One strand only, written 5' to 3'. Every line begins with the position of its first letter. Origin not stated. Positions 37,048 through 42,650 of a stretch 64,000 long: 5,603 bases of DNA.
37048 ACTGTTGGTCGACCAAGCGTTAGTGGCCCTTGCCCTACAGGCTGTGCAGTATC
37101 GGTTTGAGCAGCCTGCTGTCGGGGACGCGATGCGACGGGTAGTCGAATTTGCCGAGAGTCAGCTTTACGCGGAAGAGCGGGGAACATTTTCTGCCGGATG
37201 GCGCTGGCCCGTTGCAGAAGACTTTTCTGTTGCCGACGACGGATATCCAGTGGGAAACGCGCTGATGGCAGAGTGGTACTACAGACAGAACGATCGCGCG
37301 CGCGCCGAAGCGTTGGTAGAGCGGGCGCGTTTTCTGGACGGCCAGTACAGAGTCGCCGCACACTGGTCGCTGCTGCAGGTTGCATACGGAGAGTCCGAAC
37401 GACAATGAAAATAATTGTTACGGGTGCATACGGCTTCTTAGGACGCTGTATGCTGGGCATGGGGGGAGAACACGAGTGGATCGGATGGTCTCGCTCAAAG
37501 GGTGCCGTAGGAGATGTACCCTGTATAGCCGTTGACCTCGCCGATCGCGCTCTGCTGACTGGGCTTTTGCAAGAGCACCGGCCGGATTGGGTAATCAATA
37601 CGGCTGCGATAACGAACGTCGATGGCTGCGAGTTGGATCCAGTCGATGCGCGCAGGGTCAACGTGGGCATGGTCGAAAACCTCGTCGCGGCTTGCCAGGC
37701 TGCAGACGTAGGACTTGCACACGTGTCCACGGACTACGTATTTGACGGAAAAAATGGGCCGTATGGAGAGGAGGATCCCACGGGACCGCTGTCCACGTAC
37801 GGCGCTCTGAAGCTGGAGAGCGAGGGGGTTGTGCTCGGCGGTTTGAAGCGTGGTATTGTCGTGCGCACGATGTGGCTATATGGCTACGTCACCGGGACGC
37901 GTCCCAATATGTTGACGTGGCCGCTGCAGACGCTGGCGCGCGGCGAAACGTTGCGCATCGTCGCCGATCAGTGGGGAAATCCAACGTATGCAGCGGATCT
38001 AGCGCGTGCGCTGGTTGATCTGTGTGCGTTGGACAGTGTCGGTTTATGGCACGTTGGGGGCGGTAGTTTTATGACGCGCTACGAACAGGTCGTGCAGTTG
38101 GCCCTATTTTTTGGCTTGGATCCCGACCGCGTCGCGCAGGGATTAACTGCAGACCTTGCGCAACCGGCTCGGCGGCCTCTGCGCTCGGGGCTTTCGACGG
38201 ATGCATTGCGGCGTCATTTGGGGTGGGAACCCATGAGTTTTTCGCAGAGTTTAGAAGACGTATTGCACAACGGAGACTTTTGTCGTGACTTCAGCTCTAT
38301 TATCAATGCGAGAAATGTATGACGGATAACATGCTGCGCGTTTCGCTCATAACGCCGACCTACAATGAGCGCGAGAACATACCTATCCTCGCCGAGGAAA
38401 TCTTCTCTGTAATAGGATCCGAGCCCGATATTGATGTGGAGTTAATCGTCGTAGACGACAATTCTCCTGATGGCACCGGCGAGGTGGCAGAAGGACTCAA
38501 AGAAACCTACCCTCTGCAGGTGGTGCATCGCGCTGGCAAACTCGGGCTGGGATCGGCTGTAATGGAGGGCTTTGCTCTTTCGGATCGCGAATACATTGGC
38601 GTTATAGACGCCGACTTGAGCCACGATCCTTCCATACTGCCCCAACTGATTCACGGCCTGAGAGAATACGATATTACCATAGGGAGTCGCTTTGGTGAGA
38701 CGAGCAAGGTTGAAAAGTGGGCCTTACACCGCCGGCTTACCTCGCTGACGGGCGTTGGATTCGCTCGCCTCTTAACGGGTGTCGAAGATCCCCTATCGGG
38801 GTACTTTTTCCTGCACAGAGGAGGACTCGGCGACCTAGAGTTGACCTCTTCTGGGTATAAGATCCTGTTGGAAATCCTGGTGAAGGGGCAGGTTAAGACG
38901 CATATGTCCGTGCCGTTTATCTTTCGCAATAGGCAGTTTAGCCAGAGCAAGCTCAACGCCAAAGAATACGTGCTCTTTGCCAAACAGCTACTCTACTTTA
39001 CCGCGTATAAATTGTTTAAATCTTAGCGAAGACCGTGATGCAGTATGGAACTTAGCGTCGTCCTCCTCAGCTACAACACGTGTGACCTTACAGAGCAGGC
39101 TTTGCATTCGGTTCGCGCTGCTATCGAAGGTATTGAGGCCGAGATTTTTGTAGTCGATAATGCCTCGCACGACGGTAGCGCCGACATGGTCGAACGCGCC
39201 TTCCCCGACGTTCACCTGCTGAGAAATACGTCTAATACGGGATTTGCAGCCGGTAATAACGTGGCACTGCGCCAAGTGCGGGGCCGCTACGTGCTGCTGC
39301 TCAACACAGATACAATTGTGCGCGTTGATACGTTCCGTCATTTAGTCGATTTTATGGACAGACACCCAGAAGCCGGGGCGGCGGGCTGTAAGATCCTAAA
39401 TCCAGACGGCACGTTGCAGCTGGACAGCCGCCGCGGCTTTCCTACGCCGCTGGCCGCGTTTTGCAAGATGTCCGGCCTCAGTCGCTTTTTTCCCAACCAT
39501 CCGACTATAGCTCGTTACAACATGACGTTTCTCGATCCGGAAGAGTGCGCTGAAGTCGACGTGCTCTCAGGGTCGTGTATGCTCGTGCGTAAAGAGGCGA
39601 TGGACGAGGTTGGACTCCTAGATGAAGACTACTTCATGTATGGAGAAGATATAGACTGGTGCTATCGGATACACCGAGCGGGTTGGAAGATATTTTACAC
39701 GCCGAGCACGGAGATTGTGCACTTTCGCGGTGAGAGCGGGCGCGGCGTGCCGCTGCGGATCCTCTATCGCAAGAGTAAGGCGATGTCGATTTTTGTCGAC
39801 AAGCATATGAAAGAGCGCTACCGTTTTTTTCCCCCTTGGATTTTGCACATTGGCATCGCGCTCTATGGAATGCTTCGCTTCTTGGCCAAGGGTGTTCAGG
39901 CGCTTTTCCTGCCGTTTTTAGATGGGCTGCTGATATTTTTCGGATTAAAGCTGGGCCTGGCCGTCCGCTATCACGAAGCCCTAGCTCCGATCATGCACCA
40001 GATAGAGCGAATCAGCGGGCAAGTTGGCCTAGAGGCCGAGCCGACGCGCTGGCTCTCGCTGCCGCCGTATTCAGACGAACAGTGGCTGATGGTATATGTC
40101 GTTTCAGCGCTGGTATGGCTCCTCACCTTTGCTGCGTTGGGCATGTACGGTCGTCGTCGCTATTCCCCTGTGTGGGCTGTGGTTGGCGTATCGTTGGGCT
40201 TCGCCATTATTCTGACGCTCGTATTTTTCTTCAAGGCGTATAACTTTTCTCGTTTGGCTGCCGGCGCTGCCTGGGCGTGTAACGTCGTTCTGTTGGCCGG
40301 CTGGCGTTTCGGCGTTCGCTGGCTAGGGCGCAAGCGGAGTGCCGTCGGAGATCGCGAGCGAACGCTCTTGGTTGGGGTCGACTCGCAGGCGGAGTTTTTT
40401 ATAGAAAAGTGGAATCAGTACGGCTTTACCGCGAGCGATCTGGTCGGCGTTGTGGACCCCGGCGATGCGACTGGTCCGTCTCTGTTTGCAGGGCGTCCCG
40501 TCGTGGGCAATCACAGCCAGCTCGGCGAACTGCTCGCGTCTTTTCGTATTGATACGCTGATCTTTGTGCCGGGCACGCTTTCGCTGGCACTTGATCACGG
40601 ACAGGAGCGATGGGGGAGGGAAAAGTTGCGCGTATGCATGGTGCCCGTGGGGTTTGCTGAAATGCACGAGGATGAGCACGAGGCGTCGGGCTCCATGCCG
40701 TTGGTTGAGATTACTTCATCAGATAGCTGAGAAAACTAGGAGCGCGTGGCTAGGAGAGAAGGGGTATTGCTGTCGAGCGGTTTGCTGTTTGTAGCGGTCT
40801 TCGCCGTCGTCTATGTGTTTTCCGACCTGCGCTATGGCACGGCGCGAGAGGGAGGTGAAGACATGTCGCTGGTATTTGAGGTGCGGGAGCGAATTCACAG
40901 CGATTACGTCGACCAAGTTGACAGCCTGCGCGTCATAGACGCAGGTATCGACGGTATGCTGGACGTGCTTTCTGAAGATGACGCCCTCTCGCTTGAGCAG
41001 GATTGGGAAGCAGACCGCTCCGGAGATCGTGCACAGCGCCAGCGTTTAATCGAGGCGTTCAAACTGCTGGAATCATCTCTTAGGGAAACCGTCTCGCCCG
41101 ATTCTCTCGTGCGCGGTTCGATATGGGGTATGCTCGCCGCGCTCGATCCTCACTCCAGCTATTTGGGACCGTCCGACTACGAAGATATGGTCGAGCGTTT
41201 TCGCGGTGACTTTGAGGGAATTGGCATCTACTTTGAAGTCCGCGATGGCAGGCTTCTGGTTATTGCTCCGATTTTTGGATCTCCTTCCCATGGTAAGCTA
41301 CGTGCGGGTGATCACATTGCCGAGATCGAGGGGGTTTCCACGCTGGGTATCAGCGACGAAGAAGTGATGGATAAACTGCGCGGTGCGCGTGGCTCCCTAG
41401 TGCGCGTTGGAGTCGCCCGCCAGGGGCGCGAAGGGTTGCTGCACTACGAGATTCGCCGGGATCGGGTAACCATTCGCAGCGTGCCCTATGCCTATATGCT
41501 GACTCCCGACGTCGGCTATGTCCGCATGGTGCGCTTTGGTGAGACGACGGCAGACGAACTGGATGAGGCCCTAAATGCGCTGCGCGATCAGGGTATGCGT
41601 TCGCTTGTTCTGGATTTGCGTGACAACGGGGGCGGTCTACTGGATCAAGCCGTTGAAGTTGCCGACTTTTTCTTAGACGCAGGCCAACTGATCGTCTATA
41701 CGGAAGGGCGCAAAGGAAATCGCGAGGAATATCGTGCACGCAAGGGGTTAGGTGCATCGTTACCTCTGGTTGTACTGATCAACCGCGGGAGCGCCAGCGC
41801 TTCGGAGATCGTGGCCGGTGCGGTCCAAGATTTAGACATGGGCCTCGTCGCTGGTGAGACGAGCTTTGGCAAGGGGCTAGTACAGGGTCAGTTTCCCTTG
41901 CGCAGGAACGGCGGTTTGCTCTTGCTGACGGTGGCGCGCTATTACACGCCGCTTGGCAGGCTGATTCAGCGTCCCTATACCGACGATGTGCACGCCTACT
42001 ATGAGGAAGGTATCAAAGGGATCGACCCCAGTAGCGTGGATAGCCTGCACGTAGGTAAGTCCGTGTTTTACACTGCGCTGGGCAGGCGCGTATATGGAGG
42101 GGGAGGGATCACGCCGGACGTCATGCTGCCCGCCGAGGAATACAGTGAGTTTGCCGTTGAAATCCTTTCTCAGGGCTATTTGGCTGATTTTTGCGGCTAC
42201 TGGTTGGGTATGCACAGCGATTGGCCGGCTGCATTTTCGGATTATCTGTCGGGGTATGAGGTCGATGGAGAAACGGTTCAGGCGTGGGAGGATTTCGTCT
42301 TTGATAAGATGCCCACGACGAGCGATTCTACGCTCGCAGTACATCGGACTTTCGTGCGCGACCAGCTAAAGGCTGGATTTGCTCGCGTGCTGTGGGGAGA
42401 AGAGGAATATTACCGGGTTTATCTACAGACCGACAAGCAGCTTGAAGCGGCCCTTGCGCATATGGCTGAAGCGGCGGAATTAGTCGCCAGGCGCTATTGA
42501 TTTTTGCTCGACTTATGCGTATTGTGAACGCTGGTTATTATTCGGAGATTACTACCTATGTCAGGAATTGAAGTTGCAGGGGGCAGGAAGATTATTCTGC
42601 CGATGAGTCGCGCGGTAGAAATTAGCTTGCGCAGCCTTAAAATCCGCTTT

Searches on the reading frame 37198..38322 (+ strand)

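Call 44: search_protein_families(library=pfam, proteins=[window:37198-38322:+], max_evalue=0.00001)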
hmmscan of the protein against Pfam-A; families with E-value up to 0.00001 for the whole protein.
window:37198-38322:+ (374 aa): 4 families
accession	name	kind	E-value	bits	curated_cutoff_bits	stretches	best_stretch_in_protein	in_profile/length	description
PF04321.23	RmlD_sub_bind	-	9.1e-63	212.4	27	1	70-358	1-284/287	RmlD substrate binding domain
PF01370.27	Epimerase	-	3.7e-22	79.4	20.9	1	72-273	1-222/240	NAD dependent epimerase/dehydratase family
PF16363.11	GDP_Man_Dehyd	-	5.2e-11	43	27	1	107-210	54-162/332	GDP-mannose 4,6 dehydratase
PF02719.21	Polysacc_synt_2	-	2.6e-07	30.5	20.2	1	109-180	58-130/293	Polysaccharide biosynthesis protein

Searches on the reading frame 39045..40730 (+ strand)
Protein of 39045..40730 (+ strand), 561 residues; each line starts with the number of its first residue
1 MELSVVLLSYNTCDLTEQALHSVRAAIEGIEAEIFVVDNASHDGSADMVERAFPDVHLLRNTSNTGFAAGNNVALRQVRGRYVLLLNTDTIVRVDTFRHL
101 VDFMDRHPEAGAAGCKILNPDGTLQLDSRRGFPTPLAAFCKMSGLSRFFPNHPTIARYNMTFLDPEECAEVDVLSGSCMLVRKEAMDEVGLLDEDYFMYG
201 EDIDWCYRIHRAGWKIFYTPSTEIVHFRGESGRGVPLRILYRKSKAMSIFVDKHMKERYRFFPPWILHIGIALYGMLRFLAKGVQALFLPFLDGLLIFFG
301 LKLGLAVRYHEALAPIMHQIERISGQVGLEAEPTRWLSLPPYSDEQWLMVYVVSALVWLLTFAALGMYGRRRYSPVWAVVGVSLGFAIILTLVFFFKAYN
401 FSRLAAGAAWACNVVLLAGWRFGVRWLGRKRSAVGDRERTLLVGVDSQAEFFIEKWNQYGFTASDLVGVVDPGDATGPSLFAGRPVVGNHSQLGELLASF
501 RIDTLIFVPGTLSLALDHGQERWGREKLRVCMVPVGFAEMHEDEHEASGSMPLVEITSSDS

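Call 44: search_protein_families(library=pfam, proteins=[window:39045-40730:+], max_evalue=0.00001)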
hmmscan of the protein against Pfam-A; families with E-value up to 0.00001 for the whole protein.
window:39045-40730:+ (561 aa): 4 families
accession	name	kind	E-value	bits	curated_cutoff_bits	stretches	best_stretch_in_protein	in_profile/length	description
PF00535.33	Glycos_transf_2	-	2.8e-23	83.1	23.3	1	4-189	1-167/168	Glycosyl transferase family 2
PF13641.12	Glyco_tranf_2_3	-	5e-19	69.7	27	1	4-231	4-216/230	Glycosyltransferase like family 2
PF13727.12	CoA_binding_3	-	4.5e-08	33.7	25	1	369-507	7-147/175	CoA-binding domain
PF13632.12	Glyco_trans_2_3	-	1e-07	32.4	27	1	82-335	1-153/198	Glycosyl transferase family group 2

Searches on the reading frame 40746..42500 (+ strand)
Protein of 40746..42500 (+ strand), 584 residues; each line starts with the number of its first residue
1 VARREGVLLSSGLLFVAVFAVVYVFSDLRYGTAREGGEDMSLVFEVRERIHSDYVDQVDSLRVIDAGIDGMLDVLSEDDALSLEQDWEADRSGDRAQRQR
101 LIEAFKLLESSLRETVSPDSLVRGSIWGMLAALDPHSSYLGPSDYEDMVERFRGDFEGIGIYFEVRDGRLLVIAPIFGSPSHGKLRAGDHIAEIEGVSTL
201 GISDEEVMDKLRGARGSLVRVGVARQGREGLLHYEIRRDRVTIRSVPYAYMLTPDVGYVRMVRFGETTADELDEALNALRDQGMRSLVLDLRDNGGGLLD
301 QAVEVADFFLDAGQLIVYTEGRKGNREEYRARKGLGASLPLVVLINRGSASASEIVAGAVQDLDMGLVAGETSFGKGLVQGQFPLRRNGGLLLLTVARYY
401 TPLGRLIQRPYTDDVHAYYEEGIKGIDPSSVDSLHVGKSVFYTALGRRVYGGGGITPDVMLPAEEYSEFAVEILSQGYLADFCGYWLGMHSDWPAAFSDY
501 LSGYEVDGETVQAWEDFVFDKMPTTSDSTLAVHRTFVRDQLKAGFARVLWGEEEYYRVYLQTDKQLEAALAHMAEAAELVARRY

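Call 44: search_protein_families(library=pfam, proteins=[window:40746-42500:+], max_evalue=0.00001)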
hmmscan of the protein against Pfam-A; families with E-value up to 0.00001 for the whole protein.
window:40746-42500:+ (584 aa): 2 families
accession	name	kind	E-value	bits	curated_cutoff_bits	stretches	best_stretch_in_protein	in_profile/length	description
PF03572.23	Peptidase_S41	-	2.4e-49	167.5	24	1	255-409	1-156/165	Peptidase family S41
PF22694.1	CtpB_N-like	-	1.7e-10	41.7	27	0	94-140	34-81/85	Activating protease CtpB N-terminal domain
